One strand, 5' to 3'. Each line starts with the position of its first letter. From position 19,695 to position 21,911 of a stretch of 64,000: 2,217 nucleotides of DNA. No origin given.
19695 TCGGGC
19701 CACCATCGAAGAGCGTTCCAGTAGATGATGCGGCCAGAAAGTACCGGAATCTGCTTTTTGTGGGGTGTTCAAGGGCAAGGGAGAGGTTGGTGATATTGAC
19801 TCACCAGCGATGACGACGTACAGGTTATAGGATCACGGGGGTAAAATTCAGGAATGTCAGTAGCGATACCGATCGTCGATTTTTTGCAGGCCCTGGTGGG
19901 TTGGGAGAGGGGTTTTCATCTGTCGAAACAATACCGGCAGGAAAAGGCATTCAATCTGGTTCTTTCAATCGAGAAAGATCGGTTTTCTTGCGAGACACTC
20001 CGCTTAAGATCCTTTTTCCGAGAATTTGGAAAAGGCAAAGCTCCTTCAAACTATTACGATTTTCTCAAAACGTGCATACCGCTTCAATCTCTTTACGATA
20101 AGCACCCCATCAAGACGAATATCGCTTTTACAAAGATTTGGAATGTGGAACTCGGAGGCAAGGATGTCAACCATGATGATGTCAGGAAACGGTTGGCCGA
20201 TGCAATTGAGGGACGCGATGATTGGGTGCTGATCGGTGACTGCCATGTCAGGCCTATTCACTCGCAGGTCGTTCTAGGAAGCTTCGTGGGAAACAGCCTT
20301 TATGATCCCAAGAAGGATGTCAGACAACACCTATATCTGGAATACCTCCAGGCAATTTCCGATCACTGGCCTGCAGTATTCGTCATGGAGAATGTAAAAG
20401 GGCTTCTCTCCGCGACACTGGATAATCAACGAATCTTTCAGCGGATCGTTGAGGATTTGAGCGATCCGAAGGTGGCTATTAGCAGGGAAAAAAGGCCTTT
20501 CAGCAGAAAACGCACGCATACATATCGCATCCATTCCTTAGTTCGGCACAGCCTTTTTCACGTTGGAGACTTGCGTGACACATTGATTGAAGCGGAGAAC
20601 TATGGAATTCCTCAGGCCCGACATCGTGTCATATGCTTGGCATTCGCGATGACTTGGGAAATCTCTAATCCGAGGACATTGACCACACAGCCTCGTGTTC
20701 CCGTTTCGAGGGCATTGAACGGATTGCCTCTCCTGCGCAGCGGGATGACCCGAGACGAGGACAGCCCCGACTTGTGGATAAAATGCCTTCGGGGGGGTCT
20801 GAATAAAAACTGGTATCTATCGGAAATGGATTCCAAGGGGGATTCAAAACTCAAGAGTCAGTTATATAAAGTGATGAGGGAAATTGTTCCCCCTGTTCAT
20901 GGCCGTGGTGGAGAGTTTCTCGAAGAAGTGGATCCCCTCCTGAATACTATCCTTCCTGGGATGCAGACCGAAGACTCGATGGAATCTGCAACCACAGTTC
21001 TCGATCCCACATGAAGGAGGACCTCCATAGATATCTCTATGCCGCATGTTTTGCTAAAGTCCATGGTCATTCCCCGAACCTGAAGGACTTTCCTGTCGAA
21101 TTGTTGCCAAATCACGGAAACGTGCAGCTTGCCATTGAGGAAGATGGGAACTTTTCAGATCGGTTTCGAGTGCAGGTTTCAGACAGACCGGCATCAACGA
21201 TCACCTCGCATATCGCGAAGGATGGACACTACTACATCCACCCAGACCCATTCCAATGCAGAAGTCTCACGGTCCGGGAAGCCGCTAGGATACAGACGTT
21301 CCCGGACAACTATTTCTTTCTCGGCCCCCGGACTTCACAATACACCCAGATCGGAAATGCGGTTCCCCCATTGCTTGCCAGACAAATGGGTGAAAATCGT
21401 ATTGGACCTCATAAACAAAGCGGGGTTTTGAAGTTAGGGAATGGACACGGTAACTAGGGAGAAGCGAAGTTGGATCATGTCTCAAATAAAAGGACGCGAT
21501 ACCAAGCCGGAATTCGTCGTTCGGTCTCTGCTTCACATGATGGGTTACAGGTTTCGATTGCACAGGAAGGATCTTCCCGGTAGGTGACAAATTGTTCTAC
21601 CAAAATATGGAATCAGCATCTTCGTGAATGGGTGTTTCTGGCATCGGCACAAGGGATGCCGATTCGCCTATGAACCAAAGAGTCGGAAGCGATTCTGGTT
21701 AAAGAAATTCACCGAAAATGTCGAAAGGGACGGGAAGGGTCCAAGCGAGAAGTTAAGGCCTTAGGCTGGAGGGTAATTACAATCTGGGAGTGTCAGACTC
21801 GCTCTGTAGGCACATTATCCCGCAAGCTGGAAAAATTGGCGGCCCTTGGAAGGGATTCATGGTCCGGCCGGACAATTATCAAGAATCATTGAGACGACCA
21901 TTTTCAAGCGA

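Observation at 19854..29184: Six-gene Dcm / Vsr / GHKL(MORC-like) ATPase / Z1 helicase / PD-(D/E)XK / AIPR cassette, a predicted but (as far as I know) untested restriction or abortive-infection system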

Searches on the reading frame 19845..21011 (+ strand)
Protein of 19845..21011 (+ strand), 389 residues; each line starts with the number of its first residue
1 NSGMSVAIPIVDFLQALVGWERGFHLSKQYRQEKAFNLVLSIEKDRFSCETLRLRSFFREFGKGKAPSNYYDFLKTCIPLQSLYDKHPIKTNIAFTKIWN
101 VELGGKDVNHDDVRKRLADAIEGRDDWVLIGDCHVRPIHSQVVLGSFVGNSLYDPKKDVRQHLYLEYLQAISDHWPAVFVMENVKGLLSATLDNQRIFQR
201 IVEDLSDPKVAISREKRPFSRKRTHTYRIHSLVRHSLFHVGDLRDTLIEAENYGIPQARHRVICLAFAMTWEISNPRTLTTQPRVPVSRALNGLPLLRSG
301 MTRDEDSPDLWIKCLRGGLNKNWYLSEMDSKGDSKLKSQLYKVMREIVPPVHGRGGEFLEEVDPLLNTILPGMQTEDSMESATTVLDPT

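Call 7: search_protein_families(library=padloc, proteins=[window:19845-21011:+], max_evalue=0.01)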
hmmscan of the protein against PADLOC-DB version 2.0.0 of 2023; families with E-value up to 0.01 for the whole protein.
window:19845-21011:+ (389 aa): 33 families (the best 25 are shown)
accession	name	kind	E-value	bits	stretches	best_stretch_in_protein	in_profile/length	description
PDLC02649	DrmMII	-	2.6e-23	80.7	1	33-303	23-256/422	DrmMII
PDLC03378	MTase_II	-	7.9e-18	62.9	1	157-343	90-251/344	Type II methyltransferase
PDLC03234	MTase_II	-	2.1e-17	61.4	2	156-206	94-144/375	Type II methyltransferase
PDLC03232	MTase_II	-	2.3e-13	47.7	1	156-207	158-209/465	Type II methyltransferase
PDLC03272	MTase_II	-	6.2e-13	46.7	2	157-206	158-205/407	Type II methyltransferase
PDLC00026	DruM2|DruM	-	1.7e-12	45.5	1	158-278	92-180/336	DNA cytosine methylase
PDLC03326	MTase_II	-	2.1e-11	41.6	2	157-206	96-143/412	Type II methyltransferase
PDLC00033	DruM2|DruM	-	6.5e-10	36.8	1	155-267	109-190/368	DNA cytosine methylase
PDLC02656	DrmMII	-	7.3e-10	36.2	1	19-281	16-219/491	DrmMII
PDLC03307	MTase_II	-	1.1e-09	36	1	158-269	85-191/382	Type II methyltransferase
PDLC00030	DruM2|DruM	-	3.2e-09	34.4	1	156-214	105-162/380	DNA cytosine methylase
PDLC02650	DrmMII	-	1.5e-08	32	1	154-263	103-238/435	DrmMII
PDLC00031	DruM2|DruM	-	3.3e-08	31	1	153-206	90-141/361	DNA cytosine methylase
PDLC03237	MTase_II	-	5e-08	29.3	1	157-206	889-936/1036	Type II methyltransferase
PDLC03355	MTase_II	-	1.1e-06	26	1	162-269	114-189/377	Type II methyltransferase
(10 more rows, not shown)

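Call 8: search_protein_families(library=pfam, proteins=[window:19845-21011:+], max_evalue=0.01)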
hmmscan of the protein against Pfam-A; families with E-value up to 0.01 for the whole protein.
window:19845-21011:+ (389 aa): 1 family
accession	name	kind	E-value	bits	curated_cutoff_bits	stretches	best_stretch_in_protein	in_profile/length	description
PF00145.23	DNA_methylase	-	2.6e-13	50.5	22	2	157-207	84-132/324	C-5 cytosine-specific DNA methylase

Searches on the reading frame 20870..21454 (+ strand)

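Call 7: search_protein_families(library=padloc, proteins=[window:20870-21454:+], max_evalue=0.01)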
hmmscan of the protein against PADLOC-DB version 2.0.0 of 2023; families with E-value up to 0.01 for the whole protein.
window:20870-21454:+ (195 aa): 41 families (the best 25 are shown)
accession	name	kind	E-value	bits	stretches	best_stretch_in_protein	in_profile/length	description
PDLC02649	DrmMII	-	2.2e-44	150.1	1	36-174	282-411/422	DrmMII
PDLC03232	MTase_II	-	7.8e-35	118.5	1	38-172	325-451/465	Type II methyltransferase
PDLC02648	DrmMII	-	6.7e-30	102.3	1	38-176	317-446/468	DrmMII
PDLC02656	DrmMII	-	2.4e-29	100.5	1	39-176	334-464/491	DrmMII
PDLC03234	MTase_II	-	6.3e-27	92.8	1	61-175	253-360/375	Type II methyltransferase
PDLC03378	MTase_II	-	4.9e-25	86.5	1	84-175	238-324/344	Type II methyltransferase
PDLC00033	DruM2|DruM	-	1.5e-21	75.1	1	70-175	259-358/368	DNA cytosine methylase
PDLC03326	MTase_II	-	5.5e-21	73.2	1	92-176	284-371/412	Type II methyltransferase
PDLC03237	MTase_II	-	6.6e-20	68.6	1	104-176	715-786/1036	Type II methyltransferase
PDLC03231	MTase_II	-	4.1e-19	66.7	1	95-182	382-467/488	Type II methyltransferase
PDLC03225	MTase_II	-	3e-17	60.6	1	105-176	527-593/615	Type II methyltransferase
PDLC03307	MTase_II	-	9.6e-17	59.2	1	110-178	298-366/382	Type II methyltransferase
PDLC00026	DruM2|DruM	-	1.7e-16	58.8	1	123-175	261-312/336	DNA cytosine methylase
PDLC03381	MTase_II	-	5.2e-14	50.1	1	93-171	58-135/396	Type II methyltransferase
PDLC00027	DruM2|DruM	-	1.1e-13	49.3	1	126-173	296-343/361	DNA cytosine methylase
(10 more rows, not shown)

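Call 8: search_protein_families(library=pfam, proteins=[window:20870-21454:+], max_evalue=0.01)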
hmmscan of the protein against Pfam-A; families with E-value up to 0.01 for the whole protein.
window:20870-21454:+ (195 aa): 1 family
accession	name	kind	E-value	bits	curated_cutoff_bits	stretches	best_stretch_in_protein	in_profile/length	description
PF00145.23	DNA_methylase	-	3.5e-15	56.7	22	1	98-176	244-321/324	C-5 cytosine-specific DNA methylase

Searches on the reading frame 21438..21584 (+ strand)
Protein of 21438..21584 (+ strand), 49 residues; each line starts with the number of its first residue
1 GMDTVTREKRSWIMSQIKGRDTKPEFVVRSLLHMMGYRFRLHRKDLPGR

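Call 7: search_protein_families(library=padloc, proteins=[window:21438-21584:+], max_evalue=0.01)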
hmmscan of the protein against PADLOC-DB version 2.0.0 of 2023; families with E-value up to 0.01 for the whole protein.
window:21438-21584:+ (49 aa): 1 family
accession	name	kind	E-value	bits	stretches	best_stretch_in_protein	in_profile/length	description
PDLC03397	Vsr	-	0.0031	15.6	1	6-49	6-49/156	Type II nicking endonuclease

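Call 8: search_protein_families(library=pfam, proteins=[window:21438-21584:+], max_evalue=0.01)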
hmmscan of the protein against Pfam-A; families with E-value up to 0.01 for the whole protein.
window:21438-21584:+ (49 aa): 1 family
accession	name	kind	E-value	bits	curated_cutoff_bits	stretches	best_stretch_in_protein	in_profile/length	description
PF03852.21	Vsr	-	2.2e-14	53.5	27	1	2-49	1-48/74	DNA mismatch endonuclease Vsr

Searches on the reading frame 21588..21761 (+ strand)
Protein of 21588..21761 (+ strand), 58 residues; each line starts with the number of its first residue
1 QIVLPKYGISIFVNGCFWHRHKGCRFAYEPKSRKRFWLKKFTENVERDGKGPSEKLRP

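Call 7: search_protein_families(library=padloc, proteins=[window:21588-21761:+], max_evalue=0.01)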
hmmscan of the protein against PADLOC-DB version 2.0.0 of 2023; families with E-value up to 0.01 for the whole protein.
window:21588-21761:+ (58 aa): 1 family
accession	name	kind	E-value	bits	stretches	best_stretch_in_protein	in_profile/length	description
PDLC03397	Vsr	-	4.4e-11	41.1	1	2-50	52-99/156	Type II nicking endonuclease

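Call 8: search_protein_families(library=pfam, proteins=[window:21588-21761:+], max_evalue=0.01)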
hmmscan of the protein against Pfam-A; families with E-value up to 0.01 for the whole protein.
window:21588-21761:+ (58 aa): 1 family
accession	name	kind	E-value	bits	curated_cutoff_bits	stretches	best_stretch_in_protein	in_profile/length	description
PF03852.21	Vsr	-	8.1e-07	29.2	27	1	2-22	51-71/74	DNA mismatch endonuclease Vsr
